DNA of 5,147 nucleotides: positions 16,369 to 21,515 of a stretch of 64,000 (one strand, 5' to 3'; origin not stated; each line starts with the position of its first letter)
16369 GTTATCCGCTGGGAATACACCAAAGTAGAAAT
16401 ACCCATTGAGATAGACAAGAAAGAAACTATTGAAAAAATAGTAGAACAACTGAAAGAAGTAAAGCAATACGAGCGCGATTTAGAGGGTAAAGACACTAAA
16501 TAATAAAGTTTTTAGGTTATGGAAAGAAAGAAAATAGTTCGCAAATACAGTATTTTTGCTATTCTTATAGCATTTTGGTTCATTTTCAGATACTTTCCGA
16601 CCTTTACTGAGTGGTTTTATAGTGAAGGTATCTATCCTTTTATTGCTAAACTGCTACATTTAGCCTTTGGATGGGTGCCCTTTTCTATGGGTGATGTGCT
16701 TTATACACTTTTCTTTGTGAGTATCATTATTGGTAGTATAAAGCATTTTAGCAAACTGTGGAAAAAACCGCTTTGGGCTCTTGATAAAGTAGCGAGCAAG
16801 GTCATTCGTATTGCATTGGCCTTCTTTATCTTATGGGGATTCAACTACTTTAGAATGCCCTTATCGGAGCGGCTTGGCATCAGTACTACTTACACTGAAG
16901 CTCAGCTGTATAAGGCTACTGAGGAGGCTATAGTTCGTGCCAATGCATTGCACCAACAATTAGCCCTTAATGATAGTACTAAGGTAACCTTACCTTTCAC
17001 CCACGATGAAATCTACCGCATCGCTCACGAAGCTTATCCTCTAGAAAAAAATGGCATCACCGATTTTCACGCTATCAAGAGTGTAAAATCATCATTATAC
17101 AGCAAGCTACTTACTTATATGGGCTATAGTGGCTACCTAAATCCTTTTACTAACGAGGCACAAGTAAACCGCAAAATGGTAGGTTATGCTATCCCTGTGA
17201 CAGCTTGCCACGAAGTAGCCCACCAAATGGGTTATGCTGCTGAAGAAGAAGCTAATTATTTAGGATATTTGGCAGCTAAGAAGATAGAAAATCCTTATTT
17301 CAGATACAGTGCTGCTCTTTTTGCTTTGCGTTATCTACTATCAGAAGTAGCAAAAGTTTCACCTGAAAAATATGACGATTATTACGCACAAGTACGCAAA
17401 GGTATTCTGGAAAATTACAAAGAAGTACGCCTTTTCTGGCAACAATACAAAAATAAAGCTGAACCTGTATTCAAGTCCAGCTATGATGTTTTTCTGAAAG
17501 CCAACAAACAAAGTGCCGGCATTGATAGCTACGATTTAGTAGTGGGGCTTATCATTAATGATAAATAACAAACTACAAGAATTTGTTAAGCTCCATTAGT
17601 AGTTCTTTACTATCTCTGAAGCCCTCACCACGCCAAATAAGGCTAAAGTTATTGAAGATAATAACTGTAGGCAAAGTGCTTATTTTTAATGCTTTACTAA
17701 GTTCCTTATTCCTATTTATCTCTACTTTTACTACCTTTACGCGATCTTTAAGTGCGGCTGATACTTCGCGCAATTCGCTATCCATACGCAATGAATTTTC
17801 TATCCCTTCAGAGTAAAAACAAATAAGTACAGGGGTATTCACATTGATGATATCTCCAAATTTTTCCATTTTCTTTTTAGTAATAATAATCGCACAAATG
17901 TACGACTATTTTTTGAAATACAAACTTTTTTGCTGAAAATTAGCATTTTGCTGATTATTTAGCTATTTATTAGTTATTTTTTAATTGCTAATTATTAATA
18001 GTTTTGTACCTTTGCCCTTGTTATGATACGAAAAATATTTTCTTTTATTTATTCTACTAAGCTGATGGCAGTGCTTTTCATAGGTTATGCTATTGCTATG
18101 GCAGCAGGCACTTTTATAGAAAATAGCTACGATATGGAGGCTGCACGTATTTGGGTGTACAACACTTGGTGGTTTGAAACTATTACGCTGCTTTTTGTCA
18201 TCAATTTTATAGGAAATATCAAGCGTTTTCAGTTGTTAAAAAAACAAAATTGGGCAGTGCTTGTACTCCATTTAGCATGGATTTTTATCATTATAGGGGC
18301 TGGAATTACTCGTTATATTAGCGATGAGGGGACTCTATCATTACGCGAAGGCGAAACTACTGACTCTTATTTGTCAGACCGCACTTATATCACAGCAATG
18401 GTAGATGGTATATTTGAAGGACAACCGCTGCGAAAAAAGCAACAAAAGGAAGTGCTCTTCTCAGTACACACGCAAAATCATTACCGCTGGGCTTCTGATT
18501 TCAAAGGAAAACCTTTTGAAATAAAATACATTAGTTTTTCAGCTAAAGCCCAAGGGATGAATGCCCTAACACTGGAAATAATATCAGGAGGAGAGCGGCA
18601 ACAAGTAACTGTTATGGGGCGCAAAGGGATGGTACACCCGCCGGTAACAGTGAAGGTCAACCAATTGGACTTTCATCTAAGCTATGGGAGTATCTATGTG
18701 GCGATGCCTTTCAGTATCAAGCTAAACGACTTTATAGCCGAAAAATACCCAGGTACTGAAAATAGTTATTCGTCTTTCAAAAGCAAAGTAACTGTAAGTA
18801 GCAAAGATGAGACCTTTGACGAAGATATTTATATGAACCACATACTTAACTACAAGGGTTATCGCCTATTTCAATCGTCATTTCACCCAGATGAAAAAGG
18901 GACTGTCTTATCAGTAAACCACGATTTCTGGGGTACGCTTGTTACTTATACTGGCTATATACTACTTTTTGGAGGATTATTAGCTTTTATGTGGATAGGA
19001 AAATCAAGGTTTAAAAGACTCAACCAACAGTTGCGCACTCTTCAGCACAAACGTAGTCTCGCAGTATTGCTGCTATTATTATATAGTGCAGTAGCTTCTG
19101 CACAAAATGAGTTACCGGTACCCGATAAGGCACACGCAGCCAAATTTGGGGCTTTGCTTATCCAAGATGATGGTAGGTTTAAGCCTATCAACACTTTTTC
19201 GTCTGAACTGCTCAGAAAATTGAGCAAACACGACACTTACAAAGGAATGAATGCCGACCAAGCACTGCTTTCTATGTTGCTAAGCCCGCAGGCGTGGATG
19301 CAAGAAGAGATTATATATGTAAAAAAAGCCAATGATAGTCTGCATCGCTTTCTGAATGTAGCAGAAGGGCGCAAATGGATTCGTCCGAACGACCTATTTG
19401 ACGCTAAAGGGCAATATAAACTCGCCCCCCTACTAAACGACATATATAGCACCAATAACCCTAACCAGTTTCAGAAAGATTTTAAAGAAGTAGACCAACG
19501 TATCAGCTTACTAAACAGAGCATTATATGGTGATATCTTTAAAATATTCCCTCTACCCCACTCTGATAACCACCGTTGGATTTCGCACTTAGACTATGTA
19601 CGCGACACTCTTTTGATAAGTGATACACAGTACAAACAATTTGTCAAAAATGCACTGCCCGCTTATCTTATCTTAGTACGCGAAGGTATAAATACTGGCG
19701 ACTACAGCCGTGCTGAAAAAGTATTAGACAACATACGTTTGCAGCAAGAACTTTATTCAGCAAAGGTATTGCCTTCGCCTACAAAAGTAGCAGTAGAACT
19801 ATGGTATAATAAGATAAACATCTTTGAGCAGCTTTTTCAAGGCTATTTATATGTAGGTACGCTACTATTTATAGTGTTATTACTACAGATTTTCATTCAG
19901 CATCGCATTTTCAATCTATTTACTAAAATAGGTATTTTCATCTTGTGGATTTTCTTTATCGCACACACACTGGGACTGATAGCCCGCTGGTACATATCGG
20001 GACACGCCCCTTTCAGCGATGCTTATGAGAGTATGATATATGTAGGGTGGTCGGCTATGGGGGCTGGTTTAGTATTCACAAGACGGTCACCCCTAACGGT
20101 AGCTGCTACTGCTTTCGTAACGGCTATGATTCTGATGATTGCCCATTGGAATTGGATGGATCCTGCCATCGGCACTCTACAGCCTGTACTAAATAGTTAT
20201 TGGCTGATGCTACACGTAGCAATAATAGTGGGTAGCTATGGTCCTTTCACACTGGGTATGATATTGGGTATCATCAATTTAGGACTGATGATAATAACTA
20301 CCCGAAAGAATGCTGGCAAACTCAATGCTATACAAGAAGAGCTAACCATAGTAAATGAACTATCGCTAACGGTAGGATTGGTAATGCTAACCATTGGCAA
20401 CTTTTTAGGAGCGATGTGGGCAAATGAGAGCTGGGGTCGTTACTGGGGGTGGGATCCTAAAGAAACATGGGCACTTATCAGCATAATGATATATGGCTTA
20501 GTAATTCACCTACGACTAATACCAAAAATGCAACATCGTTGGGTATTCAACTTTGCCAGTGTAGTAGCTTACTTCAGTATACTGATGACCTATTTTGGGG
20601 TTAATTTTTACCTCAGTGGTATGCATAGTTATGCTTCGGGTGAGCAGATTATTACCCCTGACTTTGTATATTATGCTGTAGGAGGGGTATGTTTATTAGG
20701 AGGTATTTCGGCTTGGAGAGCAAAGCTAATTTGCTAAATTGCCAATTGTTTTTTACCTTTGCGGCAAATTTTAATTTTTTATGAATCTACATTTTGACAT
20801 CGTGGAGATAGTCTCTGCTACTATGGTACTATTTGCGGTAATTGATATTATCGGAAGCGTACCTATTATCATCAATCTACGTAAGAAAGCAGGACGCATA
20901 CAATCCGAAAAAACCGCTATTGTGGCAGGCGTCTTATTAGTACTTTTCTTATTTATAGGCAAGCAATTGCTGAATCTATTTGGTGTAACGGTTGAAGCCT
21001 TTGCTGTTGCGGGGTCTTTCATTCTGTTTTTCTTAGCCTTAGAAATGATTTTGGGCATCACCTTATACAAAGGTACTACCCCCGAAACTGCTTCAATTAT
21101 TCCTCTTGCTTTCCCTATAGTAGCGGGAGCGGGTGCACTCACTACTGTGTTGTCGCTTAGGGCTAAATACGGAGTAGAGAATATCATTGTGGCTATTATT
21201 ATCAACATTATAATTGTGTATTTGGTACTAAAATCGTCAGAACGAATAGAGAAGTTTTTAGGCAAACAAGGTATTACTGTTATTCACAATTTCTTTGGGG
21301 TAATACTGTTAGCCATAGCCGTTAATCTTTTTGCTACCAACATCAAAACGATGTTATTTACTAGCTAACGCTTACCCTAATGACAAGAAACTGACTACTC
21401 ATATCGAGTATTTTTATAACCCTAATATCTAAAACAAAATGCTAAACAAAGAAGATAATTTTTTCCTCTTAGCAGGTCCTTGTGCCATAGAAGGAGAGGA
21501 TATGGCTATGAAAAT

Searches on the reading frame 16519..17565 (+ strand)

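Call 75: search_protein_families(library=pfam, proteins=[window:16519-17565:+], max_evalue=0.00001)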
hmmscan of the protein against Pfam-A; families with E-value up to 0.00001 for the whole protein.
window:16519-17565:+ (349 aa): 1 family
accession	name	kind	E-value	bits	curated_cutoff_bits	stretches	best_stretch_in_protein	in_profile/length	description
PF12725.13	DUF3810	-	1.4e-94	317.4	28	1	34-346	1-311/311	Protein of unknown function (DUF3810)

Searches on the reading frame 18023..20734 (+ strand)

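Call 75: search_protein_families(library=pfam, proteins=[window:18023-20734:+], max_evalue=0.00001)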
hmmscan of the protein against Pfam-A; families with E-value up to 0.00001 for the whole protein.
window:18023-20734:+ (904 aa): 2 families
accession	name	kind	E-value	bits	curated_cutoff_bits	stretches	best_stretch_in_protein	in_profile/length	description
PF01578.25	Cytochrom_C_asm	-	5.1e-35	121.5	29.9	1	665-868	2-212/212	Cytochrome C assembly protein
PF05140.19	ResB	-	2.1e-15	57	24.6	1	220-628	197-453/486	ResB-like family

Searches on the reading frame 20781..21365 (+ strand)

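Call 75: search_protein_families(library=pfam, proteins=[window:20781-21365:+], max_evalue=0.00001)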
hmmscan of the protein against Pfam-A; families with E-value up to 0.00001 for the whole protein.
window:20781-21365:+ (195 aa): 1 family
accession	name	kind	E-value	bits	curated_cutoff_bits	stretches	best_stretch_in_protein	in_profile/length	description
PF01914.23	MarC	-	1.2e-33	116.7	23.9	1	9-192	3-203/203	MarC family integral membrane protein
